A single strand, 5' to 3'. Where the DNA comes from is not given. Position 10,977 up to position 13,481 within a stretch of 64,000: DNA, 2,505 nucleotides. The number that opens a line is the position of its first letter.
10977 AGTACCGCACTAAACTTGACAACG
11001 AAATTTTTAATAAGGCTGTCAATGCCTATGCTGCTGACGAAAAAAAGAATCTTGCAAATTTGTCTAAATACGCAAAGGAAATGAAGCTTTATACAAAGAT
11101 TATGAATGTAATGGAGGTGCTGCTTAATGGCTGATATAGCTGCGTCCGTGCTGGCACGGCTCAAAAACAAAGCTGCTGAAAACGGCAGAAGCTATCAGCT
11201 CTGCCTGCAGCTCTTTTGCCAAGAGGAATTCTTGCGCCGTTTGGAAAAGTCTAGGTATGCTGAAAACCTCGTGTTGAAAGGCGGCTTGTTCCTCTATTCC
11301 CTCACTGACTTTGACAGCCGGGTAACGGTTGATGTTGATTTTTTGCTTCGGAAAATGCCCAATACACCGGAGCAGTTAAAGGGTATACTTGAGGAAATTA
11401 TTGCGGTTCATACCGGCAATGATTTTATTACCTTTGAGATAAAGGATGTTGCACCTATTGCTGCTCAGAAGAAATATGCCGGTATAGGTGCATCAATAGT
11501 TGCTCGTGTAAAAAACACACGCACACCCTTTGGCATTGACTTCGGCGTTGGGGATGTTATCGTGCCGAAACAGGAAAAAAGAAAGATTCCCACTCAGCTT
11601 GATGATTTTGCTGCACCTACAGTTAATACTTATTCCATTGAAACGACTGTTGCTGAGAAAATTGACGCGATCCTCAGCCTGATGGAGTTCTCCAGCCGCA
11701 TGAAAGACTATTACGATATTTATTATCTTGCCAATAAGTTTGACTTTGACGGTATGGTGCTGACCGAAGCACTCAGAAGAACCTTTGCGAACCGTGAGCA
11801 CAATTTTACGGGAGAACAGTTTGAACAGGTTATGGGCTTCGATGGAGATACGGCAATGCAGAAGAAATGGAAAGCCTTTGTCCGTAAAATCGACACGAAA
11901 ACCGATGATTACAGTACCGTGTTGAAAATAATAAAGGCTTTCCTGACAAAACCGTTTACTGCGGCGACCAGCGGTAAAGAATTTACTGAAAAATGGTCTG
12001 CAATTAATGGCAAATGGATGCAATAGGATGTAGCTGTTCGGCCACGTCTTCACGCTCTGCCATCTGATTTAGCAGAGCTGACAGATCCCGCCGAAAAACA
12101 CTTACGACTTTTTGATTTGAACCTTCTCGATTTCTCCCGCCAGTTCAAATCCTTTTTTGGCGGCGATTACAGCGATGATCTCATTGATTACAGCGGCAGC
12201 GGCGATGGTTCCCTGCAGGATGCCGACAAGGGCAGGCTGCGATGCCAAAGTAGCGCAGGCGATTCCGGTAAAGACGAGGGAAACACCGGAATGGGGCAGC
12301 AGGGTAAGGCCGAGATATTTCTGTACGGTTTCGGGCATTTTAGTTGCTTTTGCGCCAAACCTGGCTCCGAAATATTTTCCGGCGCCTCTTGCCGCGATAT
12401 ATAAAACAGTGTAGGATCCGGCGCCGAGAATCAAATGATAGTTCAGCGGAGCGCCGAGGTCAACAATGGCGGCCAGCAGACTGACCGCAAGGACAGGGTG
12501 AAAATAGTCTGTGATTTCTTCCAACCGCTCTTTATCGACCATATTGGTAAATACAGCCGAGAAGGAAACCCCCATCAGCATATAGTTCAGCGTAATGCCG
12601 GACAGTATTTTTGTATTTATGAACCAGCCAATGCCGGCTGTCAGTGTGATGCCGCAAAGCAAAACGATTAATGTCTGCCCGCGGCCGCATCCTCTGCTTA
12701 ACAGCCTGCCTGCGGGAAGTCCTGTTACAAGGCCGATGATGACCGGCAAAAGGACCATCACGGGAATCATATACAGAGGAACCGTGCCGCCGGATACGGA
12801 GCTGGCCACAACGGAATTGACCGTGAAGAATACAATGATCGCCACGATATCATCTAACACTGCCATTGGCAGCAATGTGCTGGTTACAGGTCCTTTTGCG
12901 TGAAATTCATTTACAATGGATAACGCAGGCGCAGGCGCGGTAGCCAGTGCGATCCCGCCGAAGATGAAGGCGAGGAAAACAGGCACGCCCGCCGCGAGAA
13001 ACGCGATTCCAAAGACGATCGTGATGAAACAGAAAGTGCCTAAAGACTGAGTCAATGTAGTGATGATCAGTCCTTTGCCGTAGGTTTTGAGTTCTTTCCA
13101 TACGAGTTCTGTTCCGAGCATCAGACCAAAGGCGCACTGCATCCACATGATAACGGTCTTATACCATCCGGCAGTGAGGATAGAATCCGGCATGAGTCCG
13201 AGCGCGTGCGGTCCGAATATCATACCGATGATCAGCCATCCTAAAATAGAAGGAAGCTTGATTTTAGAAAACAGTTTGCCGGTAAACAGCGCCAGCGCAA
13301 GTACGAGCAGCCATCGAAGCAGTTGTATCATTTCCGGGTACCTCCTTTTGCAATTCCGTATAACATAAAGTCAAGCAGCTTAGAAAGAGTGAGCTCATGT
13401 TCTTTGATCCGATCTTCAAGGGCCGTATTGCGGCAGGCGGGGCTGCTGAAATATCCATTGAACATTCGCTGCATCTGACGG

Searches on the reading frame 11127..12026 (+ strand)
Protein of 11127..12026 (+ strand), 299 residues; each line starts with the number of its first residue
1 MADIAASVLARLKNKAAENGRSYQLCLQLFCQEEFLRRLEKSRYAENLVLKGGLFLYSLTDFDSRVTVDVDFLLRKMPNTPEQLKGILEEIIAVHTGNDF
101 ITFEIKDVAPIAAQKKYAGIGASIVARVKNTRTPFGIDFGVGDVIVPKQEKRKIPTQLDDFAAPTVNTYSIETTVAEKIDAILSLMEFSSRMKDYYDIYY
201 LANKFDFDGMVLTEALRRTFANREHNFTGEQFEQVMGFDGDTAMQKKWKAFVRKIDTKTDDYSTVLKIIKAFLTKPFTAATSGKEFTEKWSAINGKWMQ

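Call 4: search_protein_families(library=pfam, proteins=[window:11127-12026:+])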
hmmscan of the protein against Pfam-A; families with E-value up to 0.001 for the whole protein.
window:11127-12026:+ (299 aa): 1 family
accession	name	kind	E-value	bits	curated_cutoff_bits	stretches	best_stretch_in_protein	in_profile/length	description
PF08843.17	AbiEii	-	9.1e-46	157.1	22.5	1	35-262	2-232/238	Nucleotidyl transferase AbiEii toxin, Type IV TA system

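Call 25: search_protein_families(library=padloc, proteins=[window:11127-12026:+], max_evalue=0.01)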
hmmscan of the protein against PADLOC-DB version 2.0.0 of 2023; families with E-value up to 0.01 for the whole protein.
window:11127-12026:+ (299 aa): 24 families
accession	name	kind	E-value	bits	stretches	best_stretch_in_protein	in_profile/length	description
PDLC02288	AbiEii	-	1.7e-92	307.4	1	1-290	7-282/294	AbiEii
PDLC02312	AbiEii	-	5.3e-56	187.9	1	3-293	7-294/299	AbiEii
PDLC02291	AbiEii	-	1.7e-37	127.4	1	4-297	15-283/310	AbiEii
PDLC02311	AbiEii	-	1e-28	98.9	1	10-290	5-274/283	AbiEii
PDLC02326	AbiEii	-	2.7e-27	93.4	1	7-137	6-131/133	AbiEii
PDLC02319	AbiEii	-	1.5e-26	91.6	1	34-278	5-237/241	AbiEii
PDLC02304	AbiEii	-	4.5e-23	80.5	1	11-275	6-257/260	AbiEii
PDLC02314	AbiEii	-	8.7e-19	65.9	1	4-225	9-226/290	AbiEii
PDLC02320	AbiEii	-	1e-16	59.2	1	141-256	4-121/147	AbiEii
PDLC02310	AbiEii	-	3.1e-16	57.6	1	10-250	4-237/265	AbiEii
PDLC02306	AbiEii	-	3e-09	34.9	1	163-272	165-274/280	AbiEii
PDLC02329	AbiEii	-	1.4e-08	32.4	1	13-274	21-274/294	AbiEii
PDLC02292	AbiEii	-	6.5e-08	30.7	1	157-252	160-248/283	AbiEii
PDLC02323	AbiEii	-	1.5e-07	29.3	1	38-273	31-247/248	AbiEii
PDLC02321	AbiEii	-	2.8e-07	28.5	1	145-203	160-216/296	AbiEii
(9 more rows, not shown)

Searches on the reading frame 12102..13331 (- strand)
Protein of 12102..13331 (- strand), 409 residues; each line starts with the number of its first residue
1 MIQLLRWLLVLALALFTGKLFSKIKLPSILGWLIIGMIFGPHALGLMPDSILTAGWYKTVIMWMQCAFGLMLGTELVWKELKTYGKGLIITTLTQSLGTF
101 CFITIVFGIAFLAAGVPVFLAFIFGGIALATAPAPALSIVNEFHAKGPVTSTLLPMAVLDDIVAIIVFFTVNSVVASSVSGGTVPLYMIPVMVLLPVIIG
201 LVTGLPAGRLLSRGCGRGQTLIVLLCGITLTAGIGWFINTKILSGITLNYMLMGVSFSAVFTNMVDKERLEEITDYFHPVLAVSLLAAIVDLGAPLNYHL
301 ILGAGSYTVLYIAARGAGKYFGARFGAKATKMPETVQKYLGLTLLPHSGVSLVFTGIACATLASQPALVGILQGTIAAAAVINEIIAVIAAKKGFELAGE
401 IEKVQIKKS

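Call 4: search_protein_families(library=pfam, proteins=[window:12102-13331:-])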
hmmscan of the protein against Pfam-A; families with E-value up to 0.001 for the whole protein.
window:12102-13331:- (409 aa): 1 family
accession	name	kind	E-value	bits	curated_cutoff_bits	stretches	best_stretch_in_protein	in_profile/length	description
PF00999.27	Na_H_Exchanger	-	6.9e-16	58.5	26.2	1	13-382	3-364/375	Sodium/hydrogen exchanger, transmembrane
